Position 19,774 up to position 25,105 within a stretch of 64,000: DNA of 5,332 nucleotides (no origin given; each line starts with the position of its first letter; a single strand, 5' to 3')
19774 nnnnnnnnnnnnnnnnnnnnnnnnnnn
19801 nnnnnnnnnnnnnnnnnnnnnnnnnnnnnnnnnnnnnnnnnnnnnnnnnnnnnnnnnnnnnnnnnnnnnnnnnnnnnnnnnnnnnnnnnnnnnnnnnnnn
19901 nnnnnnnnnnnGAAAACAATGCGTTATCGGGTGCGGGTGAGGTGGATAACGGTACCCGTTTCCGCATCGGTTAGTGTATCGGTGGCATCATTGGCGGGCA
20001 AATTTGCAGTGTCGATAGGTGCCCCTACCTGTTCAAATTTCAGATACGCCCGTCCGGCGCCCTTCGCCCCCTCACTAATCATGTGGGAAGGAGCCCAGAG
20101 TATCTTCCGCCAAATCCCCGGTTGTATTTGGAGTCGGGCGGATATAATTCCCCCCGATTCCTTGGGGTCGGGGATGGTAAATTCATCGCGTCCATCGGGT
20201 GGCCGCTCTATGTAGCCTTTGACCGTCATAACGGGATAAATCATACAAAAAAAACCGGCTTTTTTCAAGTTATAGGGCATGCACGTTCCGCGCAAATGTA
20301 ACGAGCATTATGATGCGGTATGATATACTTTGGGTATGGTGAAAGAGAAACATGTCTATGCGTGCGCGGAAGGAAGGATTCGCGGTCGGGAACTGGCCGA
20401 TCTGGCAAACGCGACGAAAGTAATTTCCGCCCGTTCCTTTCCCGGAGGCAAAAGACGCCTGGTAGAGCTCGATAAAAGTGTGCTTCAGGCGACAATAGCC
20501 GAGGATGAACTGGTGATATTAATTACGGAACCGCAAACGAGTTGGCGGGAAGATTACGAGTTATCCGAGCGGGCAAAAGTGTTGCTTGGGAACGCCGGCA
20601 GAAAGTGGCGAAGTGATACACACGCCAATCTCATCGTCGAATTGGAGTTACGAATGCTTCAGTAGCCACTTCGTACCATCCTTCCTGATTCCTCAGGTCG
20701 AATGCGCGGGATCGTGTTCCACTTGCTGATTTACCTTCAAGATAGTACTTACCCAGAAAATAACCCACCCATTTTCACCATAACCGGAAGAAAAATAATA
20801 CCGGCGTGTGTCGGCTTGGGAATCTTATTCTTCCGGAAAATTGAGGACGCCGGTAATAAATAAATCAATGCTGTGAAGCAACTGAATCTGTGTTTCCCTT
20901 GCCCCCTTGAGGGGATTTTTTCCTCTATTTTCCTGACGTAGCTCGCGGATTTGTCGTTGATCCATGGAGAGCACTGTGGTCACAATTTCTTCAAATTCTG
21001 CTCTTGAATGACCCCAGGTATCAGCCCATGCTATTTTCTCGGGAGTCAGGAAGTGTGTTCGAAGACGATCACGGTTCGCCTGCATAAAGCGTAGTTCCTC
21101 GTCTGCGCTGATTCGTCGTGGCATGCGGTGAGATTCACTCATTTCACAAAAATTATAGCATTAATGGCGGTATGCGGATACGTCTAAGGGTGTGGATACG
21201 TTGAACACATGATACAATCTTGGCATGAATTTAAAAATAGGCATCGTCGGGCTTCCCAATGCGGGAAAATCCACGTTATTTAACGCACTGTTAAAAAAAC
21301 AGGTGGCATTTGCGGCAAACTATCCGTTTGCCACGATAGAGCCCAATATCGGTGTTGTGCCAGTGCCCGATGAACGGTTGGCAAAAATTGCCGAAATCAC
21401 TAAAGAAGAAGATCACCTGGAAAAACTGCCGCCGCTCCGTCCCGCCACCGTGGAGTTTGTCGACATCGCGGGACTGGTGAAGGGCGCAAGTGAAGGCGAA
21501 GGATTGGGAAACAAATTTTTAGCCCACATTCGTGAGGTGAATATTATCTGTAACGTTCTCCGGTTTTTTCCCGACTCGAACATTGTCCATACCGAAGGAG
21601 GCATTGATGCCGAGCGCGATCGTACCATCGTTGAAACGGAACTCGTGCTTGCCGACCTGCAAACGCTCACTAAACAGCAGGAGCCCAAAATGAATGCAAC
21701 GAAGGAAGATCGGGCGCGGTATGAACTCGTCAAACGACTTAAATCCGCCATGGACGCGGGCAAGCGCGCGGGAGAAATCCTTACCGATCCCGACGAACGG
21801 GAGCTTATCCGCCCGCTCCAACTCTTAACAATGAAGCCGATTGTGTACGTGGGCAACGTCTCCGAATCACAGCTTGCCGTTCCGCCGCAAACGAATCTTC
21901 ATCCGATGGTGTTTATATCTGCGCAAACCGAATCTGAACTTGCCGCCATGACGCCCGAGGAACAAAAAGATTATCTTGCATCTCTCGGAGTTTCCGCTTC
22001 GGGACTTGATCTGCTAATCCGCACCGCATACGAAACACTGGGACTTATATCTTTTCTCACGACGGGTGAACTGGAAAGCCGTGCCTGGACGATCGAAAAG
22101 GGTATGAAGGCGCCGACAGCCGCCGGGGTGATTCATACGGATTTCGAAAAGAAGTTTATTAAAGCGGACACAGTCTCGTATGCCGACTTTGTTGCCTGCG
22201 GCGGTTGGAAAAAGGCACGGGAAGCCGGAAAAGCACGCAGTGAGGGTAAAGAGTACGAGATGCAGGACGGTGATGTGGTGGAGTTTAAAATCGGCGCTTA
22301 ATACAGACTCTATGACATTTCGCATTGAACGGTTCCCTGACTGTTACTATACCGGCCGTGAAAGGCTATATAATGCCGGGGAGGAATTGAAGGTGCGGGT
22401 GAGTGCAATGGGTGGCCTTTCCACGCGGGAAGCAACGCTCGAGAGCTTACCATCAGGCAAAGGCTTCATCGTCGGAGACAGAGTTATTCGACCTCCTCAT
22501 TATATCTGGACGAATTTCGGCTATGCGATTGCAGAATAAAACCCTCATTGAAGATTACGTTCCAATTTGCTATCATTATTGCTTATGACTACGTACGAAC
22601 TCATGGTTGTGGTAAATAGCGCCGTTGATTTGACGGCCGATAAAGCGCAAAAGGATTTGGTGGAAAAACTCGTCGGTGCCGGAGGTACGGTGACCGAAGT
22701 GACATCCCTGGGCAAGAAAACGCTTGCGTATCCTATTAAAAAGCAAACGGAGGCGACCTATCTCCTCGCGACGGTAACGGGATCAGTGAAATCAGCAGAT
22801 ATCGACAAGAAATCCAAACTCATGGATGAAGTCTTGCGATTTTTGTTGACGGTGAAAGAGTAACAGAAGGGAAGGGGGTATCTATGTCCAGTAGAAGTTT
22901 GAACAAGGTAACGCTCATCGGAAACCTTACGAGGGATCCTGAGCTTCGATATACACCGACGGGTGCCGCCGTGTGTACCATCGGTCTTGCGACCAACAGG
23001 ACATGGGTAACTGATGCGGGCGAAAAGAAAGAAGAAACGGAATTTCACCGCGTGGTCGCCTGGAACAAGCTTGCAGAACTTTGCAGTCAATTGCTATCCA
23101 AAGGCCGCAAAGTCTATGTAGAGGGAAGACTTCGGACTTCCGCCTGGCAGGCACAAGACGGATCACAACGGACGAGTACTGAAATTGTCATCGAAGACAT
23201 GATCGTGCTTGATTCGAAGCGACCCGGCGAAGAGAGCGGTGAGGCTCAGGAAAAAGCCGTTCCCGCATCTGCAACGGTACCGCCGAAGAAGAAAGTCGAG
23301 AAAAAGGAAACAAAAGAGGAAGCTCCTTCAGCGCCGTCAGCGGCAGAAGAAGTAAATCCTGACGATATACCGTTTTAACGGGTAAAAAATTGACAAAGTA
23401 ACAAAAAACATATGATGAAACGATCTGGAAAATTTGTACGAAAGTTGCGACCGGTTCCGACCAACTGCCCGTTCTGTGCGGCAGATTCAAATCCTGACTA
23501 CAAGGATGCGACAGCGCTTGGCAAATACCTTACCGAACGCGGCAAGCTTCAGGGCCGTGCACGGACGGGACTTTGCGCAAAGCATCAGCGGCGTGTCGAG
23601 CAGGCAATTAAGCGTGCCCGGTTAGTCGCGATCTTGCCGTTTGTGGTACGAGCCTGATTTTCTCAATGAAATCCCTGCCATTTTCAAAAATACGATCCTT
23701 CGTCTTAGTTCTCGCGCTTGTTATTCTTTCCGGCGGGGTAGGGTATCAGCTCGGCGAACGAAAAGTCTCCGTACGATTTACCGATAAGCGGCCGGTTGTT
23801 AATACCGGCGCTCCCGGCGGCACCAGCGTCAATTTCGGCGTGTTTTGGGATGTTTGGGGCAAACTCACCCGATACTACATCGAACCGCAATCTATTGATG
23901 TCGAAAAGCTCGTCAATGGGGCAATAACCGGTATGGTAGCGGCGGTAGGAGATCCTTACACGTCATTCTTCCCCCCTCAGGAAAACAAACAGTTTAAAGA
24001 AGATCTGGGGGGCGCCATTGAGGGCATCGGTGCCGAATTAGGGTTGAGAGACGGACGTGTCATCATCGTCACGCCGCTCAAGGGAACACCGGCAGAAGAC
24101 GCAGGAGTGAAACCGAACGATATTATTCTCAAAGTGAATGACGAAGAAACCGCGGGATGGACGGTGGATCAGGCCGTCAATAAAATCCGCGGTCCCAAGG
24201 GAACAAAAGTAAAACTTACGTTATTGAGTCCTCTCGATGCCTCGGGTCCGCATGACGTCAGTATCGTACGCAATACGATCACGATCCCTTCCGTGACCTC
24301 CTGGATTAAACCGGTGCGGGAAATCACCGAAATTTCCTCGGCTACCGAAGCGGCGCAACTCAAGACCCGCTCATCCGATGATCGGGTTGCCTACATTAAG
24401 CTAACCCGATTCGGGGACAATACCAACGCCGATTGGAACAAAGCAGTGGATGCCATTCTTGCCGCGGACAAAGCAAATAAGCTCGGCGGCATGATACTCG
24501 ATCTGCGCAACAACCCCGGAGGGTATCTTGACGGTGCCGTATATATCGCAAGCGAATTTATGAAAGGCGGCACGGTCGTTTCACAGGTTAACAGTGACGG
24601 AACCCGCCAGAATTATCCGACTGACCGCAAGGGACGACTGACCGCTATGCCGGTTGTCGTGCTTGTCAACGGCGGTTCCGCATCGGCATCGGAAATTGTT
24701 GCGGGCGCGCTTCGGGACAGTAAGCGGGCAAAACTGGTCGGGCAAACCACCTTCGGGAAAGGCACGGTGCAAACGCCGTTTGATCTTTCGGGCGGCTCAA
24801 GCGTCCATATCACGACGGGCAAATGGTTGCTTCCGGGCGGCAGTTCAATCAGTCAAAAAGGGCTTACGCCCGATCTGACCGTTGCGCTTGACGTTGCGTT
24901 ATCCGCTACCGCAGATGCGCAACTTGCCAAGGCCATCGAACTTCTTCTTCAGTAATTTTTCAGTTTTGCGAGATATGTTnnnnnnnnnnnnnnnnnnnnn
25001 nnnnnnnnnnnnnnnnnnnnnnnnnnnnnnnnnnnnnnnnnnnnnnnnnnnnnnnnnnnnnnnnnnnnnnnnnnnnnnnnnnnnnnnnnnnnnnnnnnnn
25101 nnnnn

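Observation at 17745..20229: Three-gene operon: unknown small ORF - ribose-1,5-bisphosphate isomerase - form III-like RuBisCO, with no AMP phosphorylase nearby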

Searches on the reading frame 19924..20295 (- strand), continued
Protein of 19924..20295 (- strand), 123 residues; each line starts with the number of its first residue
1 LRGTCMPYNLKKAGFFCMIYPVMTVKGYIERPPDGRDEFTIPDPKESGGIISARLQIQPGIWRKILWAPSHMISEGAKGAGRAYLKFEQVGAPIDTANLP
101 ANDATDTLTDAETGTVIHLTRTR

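Call 53: search_protein_families(library=phrogs, proteins=[window:19924-20229:-, L003:167-481:-, L003:1439-2098:+, L003:2474-2896:+, L011:925-1443:-], max_evalue=0.1)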
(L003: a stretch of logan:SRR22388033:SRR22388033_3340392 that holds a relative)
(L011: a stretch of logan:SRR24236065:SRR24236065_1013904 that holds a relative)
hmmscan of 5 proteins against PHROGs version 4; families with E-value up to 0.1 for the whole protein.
window:19924-20229:- (101 aa): 0 families

L003:167-481:- (104 aa): 0 families

L003:1439-2098:+ (219 aa): 0 families

L003:2474-2896:+ (140 aa): 2 families
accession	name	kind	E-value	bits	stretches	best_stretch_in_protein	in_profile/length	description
phrog_12286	-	unknown function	0.01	17.4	0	65-100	10-45/74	-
phrog_15039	-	unknown function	0.051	14.9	1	56-102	4-50/84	-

L011:925-1443:- (172 aa): 0 families

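Call 61: fold_search(model_id=the predicted structure, library=viral)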
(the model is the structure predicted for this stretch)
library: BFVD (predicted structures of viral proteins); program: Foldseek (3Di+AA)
matches with E <= 10: 248; with E <= 0.001: 0
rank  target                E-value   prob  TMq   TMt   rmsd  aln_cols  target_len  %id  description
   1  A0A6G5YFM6            2.2e-02  0.33  0.22  0.12  16.6       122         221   11  (no name in the UniProt tables at hand)
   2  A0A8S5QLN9            1.8e-01  0.10  0.19  0.16  14.6       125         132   11  Uncharacterized protein [Myoviridae sp. ctuID12]
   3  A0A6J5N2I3            2.7e-01  0.09  0.19  0.09  18.4       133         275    8  Uncharacterized protein [uncultured Caudovirales phage]
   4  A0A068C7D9            2.9e-01  0.11  0.22  0.06  16.5       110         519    9  Putative tail lysin [Listeria phage LMTA-94]
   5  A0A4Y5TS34            3.0e-01  0.12  0.21  0.14  15.1       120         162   11  (no name in the UniProt tables at hand)
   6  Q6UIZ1                3.2e-01  0.12  0.20  0.09  14.5       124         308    9  Gp40 [Burkholderia phage Bcep1]
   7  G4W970                3.8e-01  0.12  0.23  0.09  14.7       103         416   10  Uncharacterized protein [Tetrasphaera phage TJE1]
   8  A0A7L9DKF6            4.4e-01  0.15  0.33  0.13  16.3       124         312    6  ORF10 [Passerine adenovirus 1]
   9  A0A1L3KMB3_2          4.4e-01  0.06  0.17  0.04  14.4       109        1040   11  (no name in the UniProt tables at hand)
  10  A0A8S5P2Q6            4.7e-01  0.06  0.19  0.11  16.4       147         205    9  Uncharacterized protein [Siphoviridae sp. ctH3Y19]
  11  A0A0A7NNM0            6.1e-01  0.04  0.17  0.07  17.6       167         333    5  Uncharacterized protein [Lactobacillus phage LfeInf]
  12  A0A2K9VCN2            6.4e-01  0.06  0.19  0.04  16.9       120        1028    6  Tail protein [Lactobacillus phage Bacchae]
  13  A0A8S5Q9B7            6.4e-01  0.06  0.18  0.18  14.4       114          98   11  Uncharacterized protein [Siphoviridae sp. ctdcr45]
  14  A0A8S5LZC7            6.7e-01  0.09  0.22  0.19  15.5       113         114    7  Uncharacterized protein [Siphoviridae sp. ctqw35]
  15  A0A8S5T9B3            6.7e-01  0.04  0.15  0.07  15.6       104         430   10  Uncharacterized protein (Fragment) [Siphoviridae sp. ctwDi18]
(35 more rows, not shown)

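Call 67: find_related_loci(query=A2, collection=metagenome_contigs, flank=8000)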
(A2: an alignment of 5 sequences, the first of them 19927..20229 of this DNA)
Query A2 (101 aa) in metagenome_contigs; peptide patterns used: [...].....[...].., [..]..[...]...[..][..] (x = any residue, [..] = any of these).
93 stretches matched a pattern; 1 encode a relative of the query (tblastn E <= 1e-3); 1 distinct loci.
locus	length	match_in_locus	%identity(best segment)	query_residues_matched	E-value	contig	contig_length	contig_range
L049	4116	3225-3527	88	1-101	4e-61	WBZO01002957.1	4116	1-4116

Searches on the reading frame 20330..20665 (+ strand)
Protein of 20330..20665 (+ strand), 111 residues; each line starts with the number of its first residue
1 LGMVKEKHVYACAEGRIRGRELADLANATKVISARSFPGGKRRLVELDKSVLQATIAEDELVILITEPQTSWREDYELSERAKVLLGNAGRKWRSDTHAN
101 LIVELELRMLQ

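Call 3: search_protein_families(library=pfam, proteins=[window:20330-20665:+], max_evalue=0.01)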
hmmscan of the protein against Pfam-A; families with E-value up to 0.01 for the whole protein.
window:20330-20665:+ (111 aa): 0 families

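Call 5: search_protein_families(library=ncbifam, proteins=[window:20330-20665:+], max_evalue=0.01)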
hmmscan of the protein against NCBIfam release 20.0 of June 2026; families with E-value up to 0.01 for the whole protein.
window:20330-20665:+ (111 aa): 0 families

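Call 52: search_protein_families(library=padloc, proteins=[window:20330-20665:+], max_evalue=0.1)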
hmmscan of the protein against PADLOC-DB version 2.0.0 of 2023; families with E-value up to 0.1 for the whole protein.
window:20330-20665:+ (111 aa): 0 families

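Call 53: search_protein_families(library=phrogs, proteins=[window:20330-20665:+], max_evalue=0.1)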
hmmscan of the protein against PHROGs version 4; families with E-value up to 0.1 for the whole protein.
window:20330-20665:+ (111 aa): 0 families

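Call 72: find_homologous_proteins(query=window:20336-20665:+, max_evalue=0.01)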
Query window:20336-20665:+ (109 aa): 3 proteins with E <= 0.01 among 34 candidates.
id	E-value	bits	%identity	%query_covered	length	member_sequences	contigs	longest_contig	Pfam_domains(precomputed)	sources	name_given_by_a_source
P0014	2.5e-57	209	93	100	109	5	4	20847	-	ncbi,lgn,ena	-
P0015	2.9e-42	161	72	100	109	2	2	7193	-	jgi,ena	jgi:hypothetical protein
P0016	6.5e-35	137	66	94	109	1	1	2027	-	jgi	jgi:hypothetical protein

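Call 73: find_encoding_contigs(protein=P0015, flank=8000)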
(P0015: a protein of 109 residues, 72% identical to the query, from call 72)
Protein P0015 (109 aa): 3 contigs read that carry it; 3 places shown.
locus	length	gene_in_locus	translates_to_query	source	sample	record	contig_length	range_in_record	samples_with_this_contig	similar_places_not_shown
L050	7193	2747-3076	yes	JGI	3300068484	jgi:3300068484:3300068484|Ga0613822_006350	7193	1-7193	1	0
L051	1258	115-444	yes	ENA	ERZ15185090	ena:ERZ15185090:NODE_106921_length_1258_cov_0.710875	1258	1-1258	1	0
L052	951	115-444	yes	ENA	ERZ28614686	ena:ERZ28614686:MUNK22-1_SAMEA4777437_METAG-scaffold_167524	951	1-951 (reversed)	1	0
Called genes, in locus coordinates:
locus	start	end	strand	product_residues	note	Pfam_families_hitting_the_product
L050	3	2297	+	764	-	?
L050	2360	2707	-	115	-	-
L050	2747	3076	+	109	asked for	-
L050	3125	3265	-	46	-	-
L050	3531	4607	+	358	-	PF01926:MMR_HSR1, PF02421:FeoB_N (weak), PF06071:YchF-GTPase_C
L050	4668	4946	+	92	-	PF01250:Ribosomal_S6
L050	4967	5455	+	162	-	PF00436:SSB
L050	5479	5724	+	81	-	PF01084:Ribosomal_S18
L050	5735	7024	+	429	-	PF22694:CtpB_N-like (weak), PF00595:PDZ, PF13180:PDZ_2 (weak), PF17820:PDZ_6, PF03572:Peptidase_S41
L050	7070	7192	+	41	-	?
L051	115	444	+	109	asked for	-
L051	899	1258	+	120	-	?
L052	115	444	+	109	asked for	-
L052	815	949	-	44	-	?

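Call 74: find_encoding_contigs(protein=P0016, flank=8000)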
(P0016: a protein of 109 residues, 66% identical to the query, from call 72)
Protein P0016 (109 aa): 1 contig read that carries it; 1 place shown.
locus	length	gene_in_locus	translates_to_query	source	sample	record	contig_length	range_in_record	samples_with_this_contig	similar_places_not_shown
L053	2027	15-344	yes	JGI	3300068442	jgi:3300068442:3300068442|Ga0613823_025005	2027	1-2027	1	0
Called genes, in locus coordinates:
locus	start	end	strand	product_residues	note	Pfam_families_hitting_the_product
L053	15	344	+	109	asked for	-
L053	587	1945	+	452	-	-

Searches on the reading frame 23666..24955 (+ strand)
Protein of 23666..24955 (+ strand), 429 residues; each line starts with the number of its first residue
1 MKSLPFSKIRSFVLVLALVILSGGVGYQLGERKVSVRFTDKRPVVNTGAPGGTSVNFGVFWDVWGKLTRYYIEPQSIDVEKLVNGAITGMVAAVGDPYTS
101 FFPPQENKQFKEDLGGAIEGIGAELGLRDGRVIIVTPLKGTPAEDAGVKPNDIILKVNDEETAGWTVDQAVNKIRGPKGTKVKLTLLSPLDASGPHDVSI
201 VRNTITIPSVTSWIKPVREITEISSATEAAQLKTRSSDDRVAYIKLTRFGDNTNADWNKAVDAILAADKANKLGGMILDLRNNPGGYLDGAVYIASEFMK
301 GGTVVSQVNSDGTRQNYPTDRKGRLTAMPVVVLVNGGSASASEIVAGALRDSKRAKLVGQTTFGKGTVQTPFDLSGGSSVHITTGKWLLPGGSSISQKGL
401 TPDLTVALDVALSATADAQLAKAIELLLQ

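Call 18: search_protein_families(library=pfam, proteins=[window:23666-24955:+], max_evalue=0.001)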
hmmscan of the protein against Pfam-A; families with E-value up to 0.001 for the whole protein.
window:23666-24955:+ (429 aa): 5 families
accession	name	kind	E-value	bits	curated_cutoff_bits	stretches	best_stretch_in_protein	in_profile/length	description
PF03572.23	Peptidase_S41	-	1.3e-50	171.7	24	1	240-406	1-165/165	Peptidase family S41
PF17820.7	PDZ_6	-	2e-12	47.1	27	1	134-186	2-52/54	PDZ domain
PF00595.29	PDZ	-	2.3e-12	47.6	23.2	1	123-186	14-80/81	PDZ domain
PF13180.12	PDZ_2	-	2.1e-07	31.6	27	1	121-186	3-67/80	PDZ domain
PF22694.1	CtpB_N-like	-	4.4e-06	27.5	27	1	75-101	54-80/85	Activating protease CtpB N-terminal domain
